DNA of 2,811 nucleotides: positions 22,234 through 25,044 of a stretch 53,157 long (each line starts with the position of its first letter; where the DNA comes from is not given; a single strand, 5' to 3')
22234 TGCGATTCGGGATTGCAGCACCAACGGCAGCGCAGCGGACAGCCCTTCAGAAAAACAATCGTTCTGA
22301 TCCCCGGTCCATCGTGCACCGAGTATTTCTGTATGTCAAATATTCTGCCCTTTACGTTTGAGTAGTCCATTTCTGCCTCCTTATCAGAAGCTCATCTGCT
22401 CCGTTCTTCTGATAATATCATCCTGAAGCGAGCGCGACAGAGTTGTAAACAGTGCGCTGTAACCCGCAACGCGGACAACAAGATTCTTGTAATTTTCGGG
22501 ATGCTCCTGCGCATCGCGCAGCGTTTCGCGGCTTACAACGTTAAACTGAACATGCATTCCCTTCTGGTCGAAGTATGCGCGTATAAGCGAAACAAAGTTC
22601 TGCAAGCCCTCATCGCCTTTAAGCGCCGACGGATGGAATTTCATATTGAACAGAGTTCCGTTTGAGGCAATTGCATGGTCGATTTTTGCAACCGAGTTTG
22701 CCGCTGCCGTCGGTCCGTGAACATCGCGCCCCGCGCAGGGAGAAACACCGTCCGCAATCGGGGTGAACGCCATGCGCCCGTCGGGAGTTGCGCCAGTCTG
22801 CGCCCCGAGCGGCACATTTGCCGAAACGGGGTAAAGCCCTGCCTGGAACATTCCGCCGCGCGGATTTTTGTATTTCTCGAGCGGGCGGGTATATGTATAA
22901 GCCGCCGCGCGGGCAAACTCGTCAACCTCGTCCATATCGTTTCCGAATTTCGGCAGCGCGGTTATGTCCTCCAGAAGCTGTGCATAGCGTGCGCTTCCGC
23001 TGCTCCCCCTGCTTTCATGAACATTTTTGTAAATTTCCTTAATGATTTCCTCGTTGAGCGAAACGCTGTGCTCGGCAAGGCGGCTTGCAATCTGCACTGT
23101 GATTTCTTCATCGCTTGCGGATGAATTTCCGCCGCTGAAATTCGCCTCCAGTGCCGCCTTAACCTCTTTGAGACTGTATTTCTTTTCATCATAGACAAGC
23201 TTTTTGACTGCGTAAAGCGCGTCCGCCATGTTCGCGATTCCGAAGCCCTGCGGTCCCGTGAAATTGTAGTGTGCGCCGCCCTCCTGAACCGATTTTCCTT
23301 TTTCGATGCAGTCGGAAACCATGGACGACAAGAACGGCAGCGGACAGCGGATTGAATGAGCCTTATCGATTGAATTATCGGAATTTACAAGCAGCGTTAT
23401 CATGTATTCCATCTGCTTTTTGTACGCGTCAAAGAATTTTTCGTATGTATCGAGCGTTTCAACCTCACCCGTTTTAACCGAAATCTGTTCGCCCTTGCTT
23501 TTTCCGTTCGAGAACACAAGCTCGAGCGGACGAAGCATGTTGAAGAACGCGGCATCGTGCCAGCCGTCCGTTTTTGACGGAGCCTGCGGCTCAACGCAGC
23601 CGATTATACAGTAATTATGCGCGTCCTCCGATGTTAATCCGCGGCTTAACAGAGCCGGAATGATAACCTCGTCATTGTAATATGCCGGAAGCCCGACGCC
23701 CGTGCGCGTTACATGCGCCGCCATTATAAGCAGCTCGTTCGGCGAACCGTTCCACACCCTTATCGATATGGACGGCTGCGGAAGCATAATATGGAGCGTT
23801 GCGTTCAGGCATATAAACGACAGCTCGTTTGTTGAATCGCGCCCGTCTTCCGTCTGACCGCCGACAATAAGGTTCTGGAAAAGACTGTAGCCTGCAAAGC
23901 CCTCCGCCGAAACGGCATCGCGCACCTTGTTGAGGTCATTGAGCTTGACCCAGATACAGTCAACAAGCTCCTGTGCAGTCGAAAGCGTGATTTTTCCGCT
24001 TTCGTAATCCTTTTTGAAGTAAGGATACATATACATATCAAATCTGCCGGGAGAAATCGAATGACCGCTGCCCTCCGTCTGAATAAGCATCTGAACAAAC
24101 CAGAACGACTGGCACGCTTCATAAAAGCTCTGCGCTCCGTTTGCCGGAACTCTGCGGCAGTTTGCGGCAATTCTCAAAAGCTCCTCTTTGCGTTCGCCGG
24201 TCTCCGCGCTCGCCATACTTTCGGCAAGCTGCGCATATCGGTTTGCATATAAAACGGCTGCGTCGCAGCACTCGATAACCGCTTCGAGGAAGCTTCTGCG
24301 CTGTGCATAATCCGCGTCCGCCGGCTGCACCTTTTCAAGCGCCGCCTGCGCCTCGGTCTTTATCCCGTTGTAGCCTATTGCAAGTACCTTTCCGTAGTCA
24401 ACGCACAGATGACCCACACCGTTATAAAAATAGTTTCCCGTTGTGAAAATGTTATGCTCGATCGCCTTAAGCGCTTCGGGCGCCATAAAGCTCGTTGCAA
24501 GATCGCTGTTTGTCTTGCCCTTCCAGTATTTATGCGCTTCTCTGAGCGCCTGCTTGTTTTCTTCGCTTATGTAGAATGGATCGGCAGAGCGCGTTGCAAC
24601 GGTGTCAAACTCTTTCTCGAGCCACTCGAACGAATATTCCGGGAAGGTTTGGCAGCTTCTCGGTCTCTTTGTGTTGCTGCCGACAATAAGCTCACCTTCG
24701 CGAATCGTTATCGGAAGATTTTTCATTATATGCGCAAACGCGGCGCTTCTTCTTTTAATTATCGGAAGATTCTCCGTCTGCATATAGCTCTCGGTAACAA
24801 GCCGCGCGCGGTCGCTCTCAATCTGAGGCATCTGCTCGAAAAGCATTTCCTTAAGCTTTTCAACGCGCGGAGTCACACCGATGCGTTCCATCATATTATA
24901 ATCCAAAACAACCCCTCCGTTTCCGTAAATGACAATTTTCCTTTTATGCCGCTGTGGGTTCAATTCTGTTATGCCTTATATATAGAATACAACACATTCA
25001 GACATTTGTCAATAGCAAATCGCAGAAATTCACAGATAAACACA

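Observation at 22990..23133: The glycyl radical enzyme carries an internal ~48-residue insertion built like a pair of encapsulation peptides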

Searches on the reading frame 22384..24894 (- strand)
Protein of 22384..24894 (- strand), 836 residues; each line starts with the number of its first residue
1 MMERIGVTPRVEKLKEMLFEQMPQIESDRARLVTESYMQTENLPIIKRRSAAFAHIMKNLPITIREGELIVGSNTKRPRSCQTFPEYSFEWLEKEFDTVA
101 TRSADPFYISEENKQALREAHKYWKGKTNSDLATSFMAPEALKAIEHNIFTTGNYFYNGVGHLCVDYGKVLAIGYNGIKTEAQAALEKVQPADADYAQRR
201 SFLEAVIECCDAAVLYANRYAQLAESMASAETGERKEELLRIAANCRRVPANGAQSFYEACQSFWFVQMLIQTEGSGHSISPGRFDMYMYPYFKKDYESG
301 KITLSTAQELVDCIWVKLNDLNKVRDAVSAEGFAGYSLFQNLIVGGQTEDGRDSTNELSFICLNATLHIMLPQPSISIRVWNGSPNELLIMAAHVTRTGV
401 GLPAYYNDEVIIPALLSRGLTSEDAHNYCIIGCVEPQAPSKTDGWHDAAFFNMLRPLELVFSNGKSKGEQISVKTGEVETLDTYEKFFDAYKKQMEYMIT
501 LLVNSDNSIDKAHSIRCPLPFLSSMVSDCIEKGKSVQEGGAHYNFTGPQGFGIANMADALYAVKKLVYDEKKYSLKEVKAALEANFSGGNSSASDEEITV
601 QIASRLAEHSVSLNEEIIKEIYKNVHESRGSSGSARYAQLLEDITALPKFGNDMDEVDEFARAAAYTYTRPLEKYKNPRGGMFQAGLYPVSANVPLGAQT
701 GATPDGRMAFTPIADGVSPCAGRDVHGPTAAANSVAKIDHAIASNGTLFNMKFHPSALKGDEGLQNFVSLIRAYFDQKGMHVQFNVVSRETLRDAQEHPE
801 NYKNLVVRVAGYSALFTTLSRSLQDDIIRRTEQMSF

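Call 4: search_solved_structures(query=window:22384-24894:-, show_alignments=3)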
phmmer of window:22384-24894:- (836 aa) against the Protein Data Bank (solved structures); distinct sequences matched with E-value up to 0.001: 37.
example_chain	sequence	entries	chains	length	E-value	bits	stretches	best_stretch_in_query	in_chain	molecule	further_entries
5i2a_A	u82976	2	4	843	0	1218.2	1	7-834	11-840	Diol-dehydratase | Diol dehydratase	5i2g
1r8w_A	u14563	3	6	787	2.6e-300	1001.5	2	8-588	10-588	glycerol dehydratase | B12-independent glycerol dehydratase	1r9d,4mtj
9rco_A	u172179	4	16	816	2.2e-293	978.6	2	8-587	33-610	Glycyl radical protein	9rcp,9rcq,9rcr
8yjo_A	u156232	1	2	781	1.1e-185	622.3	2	6-588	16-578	Probable dehydratase PflD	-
9f3w_A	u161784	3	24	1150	1.2e-177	595.8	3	6-590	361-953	Choline trimethylamine-lyase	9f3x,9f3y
8id0_A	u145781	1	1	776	2.5e-177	594.8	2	8-589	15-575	formate C-acetyltransferase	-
6vxc_A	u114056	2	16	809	6.4e-154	517.3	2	6-589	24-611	Trans-4-hydroxy-L-proline dehydratase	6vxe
6xs4_A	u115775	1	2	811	1.6e-152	512.7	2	21-588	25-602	Formate C-acetyltransferase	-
8id7_A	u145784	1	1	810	4.5e-152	511.2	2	21-588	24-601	Probable dehydratase YbiW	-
8yjn_A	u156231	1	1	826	4.9e-152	511.1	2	21-588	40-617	Probable dehydratase YbiW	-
8id1_A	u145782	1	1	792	5.1e-152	511.1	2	4-588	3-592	Formate C-acetyltransferase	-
9ht9_A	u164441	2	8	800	2.7e-150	505.3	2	6-588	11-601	Choline trimethylamine-lyase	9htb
9r0v_A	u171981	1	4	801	2.8e-150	505.3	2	6-588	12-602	Choline trimethylamine-lyase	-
5faw_A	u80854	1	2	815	2.9e-150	505.3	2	6-588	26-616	Choline trimethylamine-lyase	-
6vue_A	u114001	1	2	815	2.9e-150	505.3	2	6-588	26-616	Choline trimethylamine-lyase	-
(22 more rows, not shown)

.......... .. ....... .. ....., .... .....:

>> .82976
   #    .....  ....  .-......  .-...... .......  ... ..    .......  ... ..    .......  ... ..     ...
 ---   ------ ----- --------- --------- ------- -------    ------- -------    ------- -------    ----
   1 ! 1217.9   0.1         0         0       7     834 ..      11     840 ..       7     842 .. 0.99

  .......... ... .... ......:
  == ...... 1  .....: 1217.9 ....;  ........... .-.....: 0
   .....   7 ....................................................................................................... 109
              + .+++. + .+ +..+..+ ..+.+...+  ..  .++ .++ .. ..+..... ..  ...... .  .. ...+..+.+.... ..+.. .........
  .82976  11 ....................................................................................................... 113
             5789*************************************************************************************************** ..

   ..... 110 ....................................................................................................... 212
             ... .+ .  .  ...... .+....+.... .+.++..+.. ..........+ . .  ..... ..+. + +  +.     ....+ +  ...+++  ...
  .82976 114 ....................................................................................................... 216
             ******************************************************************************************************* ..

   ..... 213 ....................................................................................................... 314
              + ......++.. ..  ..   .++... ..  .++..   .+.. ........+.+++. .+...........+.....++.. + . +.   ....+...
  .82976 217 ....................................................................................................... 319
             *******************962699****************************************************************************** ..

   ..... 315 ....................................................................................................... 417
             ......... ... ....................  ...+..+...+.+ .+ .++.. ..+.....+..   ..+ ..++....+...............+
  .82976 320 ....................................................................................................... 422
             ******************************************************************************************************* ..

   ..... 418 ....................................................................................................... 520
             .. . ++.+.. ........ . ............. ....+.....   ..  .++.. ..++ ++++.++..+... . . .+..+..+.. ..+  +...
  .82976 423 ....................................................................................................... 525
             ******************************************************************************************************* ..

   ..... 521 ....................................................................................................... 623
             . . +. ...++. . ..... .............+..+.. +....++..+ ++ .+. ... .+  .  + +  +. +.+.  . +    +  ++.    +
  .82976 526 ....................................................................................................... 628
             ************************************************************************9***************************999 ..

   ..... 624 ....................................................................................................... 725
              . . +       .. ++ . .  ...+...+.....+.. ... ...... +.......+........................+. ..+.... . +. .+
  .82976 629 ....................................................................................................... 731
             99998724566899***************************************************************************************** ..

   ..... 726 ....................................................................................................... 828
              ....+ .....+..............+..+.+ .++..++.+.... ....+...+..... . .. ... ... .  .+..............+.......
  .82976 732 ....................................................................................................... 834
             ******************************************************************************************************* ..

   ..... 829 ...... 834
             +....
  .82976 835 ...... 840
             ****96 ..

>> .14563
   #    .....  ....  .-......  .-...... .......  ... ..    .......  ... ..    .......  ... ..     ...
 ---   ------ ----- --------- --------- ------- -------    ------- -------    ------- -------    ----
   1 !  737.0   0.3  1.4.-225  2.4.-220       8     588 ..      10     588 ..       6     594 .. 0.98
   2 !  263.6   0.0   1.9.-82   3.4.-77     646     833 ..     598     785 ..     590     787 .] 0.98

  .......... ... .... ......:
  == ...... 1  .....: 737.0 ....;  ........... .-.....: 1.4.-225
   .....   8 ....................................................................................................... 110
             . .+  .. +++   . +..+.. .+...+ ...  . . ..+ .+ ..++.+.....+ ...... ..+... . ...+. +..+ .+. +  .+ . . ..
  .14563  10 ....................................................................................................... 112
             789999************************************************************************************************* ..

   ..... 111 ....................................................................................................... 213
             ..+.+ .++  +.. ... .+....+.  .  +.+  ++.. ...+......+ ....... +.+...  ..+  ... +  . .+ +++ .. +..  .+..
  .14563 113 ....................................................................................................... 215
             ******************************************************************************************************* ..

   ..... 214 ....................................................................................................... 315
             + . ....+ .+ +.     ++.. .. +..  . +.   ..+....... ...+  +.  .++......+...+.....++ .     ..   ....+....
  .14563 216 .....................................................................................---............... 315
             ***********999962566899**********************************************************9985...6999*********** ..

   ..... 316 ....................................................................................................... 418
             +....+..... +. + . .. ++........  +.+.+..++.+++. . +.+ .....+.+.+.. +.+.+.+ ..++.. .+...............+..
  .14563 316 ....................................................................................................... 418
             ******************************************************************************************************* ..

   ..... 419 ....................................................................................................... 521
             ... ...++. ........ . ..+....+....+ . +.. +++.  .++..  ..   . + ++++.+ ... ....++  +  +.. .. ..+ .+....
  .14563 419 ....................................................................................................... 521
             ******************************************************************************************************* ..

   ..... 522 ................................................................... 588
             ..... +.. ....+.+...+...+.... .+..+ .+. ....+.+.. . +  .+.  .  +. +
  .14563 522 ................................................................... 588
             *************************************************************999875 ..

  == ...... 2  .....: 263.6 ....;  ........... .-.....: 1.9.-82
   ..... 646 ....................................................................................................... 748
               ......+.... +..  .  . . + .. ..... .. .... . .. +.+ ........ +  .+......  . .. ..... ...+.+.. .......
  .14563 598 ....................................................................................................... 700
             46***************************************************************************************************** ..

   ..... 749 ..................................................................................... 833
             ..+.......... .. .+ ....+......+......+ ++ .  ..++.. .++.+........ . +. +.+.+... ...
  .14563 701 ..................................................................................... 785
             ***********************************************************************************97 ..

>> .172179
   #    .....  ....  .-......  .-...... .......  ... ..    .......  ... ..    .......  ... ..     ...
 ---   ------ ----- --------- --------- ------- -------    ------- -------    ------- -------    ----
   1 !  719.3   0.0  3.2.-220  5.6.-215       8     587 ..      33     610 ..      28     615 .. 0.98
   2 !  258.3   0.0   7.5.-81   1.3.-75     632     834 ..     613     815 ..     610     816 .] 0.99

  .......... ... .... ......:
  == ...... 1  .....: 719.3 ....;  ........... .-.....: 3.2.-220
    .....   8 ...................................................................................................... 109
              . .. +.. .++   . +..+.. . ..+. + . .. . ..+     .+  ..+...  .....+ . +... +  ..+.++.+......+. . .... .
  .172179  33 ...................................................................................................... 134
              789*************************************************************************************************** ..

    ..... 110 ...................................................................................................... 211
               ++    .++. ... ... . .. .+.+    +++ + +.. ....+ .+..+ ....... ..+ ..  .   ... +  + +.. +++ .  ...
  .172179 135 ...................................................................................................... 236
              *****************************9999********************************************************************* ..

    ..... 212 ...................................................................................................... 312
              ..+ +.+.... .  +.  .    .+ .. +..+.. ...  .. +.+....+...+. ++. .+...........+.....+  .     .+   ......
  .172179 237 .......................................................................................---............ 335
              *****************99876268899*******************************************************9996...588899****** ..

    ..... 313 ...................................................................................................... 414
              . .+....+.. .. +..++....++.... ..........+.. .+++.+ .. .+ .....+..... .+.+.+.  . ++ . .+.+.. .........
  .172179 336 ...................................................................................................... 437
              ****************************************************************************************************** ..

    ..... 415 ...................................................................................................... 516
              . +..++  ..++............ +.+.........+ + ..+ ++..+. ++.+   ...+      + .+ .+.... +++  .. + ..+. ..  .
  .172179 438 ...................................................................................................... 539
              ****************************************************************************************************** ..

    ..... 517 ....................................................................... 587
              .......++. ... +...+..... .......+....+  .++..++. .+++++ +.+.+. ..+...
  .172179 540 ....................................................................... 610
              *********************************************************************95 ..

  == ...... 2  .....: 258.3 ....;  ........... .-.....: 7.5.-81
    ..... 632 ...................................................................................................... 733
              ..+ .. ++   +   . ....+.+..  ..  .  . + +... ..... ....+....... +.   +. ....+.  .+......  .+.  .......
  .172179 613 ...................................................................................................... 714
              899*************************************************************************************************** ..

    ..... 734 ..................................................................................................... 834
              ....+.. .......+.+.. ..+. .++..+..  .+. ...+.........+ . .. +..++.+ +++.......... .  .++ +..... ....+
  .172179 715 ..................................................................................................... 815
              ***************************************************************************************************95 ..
